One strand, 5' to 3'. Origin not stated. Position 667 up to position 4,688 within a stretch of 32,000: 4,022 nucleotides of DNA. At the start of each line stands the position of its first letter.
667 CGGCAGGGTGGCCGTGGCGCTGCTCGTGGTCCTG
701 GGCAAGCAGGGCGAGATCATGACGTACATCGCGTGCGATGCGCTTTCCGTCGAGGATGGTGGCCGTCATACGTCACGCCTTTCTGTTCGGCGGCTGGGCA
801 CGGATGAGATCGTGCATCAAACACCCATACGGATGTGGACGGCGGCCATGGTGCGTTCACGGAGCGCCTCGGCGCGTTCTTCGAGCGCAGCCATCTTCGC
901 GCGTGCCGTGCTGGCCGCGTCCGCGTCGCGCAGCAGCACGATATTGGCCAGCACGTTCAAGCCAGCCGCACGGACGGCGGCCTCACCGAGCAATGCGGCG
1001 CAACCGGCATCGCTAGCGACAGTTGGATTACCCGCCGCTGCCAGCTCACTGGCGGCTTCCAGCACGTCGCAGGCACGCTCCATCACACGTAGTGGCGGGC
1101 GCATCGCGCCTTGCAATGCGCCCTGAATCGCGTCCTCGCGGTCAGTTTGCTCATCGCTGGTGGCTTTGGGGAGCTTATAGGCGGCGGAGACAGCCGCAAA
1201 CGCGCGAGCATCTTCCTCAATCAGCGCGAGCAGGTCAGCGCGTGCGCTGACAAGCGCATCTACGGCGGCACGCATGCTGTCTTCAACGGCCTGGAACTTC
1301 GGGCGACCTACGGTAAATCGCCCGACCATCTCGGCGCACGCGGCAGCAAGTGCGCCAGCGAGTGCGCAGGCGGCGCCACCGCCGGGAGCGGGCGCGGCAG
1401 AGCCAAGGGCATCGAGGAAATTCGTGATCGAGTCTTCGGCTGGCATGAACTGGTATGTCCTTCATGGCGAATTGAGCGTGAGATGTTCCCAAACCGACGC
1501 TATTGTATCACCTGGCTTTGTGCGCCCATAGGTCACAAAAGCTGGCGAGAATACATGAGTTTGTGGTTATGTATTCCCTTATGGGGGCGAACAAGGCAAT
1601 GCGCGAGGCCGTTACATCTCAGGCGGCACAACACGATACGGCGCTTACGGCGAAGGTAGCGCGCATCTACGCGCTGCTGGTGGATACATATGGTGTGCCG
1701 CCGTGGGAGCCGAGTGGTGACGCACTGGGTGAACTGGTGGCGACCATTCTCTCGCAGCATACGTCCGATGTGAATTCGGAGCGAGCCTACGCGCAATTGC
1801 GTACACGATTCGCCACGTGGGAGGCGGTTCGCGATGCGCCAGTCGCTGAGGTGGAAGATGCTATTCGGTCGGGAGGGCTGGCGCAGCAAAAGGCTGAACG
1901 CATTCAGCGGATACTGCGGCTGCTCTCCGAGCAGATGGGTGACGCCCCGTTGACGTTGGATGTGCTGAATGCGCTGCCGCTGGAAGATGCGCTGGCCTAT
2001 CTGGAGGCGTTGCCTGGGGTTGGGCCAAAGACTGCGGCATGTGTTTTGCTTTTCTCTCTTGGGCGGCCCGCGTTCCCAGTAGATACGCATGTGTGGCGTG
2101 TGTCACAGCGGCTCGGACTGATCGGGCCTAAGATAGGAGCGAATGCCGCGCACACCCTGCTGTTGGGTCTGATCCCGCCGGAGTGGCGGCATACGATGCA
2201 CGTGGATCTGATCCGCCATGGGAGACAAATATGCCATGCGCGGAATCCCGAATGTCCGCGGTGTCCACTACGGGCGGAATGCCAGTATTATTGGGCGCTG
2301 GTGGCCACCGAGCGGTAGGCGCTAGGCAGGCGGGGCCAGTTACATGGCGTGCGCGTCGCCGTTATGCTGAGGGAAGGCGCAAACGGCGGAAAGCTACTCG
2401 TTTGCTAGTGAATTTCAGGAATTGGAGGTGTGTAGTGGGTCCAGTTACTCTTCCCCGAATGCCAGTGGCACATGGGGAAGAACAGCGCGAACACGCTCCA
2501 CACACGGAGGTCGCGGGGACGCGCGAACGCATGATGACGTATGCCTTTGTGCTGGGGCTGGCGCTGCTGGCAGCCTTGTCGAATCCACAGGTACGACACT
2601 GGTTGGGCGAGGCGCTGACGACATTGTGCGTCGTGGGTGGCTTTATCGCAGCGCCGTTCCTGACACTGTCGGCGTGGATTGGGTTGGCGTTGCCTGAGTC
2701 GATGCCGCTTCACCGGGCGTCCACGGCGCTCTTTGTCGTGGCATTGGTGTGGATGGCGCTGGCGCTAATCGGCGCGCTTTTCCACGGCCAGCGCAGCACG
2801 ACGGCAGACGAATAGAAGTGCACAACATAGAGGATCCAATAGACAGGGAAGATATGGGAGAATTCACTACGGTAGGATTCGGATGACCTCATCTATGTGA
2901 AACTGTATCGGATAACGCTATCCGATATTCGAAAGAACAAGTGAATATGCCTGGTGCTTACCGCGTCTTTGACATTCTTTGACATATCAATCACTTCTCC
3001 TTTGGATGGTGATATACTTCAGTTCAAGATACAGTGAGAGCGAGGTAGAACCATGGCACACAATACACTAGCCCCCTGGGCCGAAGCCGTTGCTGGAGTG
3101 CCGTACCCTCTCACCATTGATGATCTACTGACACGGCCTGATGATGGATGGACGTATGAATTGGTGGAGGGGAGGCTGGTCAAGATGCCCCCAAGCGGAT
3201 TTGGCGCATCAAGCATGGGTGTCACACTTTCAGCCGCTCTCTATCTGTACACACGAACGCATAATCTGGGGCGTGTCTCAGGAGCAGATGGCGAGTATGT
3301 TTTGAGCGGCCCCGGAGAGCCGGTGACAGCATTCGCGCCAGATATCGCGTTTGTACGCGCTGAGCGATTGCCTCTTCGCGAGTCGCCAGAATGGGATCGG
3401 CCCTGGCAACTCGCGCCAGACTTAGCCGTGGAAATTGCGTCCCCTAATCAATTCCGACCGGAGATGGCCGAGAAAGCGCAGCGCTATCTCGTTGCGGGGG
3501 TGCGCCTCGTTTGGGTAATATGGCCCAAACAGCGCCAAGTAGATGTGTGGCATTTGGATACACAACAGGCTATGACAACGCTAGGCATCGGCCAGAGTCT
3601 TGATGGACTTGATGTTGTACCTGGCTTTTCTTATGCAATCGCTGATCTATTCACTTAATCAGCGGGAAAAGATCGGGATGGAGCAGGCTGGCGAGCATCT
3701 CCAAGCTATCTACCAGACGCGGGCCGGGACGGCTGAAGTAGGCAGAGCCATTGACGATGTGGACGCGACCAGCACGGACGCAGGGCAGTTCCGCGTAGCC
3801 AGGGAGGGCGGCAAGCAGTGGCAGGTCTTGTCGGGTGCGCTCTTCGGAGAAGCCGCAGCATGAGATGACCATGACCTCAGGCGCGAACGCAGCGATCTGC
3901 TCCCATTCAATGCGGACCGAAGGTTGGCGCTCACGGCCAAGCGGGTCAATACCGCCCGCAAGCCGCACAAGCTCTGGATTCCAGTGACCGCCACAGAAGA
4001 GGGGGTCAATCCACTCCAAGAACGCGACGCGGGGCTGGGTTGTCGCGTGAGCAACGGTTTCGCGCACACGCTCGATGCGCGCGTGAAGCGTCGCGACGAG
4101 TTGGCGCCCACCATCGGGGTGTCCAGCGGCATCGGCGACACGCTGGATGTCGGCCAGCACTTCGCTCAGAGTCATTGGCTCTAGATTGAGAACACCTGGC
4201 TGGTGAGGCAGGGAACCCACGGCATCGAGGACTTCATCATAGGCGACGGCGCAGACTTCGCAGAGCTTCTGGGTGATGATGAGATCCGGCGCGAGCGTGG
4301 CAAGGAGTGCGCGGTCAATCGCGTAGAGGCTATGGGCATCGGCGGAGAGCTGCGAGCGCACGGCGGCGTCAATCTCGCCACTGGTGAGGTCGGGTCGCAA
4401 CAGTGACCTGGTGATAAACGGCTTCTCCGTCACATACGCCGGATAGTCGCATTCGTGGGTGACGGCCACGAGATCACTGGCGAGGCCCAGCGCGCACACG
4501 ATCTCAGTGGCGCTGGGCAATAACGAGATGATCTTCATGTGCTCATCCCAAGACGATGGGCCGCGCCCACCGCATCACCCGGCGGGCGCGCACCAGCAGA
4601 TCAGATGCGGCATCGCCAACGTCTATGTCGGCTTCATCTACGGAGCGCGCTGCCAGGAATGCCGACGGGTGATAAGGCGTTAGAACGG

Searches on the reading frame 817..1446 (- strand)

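Call 61: search_protein_families(library=pfam, proteins=[window:817-1446:-], max_evalue=0.001)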
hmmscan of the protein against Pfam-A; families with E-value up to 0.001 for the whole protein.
window:817-1446:- (209 aa): 1 family
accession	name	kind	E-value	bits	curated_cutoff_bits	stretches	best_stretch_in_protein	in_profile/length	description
PF04961.17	FTCD_C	-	4.7e-55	186.6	24.5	1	6-186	1-181/182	Formiminotransferase-cyclodeaminase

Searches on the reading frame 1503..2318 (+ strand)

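Call 61: search_protein_families(library=pfam, proteins=[window:1503-2318:+], max_evalue=0.001)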
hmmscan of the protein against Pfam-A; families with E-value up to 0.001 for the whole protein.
window:1503-2318:+ (271 aa): 2 families
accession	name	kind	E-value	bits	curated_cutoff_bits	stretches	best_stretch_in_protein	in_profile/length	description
PF00730.31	HhH-GPD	-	2.5e-17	63.6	26.2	1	79-224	1-106/108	HhH-GPD superfamily base excision DNA repair protein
PF00633.29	HHH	-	9.1e-05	22.6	24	1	167-184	13-30/30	Helix-hairpin-helix motif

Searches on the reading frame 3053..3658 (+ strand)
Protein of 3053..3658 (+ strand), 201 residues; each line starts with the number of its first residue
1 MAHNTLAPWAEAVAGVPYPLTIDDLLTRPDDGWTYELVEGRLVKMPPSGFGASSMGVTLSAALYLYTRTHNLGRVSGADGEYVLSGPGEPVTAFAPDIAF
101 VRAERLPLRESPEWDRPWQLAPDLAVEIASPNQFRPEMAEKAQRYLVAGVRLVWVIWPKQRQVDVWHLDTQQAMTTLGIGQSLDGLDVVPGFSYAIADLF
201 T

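Call 61: search_protein_families(library=pfam, proteins=[window:3053-3658:+], max_evalue=0.001)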
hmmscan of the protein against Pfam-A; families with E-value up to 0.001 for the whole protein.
window:3053-3658:+ (201 aa): 1 family
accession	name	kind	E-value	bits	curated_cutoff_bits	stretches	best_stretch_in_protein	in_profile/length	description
PF05685.18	Uma2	-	1e-28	100.4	27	1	24-196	3-171/172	Putative restriction endonuclease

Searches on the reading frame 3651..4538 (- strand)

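Call 61: search_protein_families(library=pfam, proteins=[window:3651-4538:-], max_evalue=0.001)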
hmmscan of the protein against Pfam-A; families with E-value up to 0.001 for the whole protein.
window:3651-4538:- (295 aa): 1 family
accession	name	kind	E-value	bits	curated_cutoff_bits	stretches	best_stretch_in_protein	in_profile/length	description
PF01497.23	Peripla_BP_2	-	1.7e-15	57.5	27.5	1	3-260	1-229/235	Periplasmic binding protein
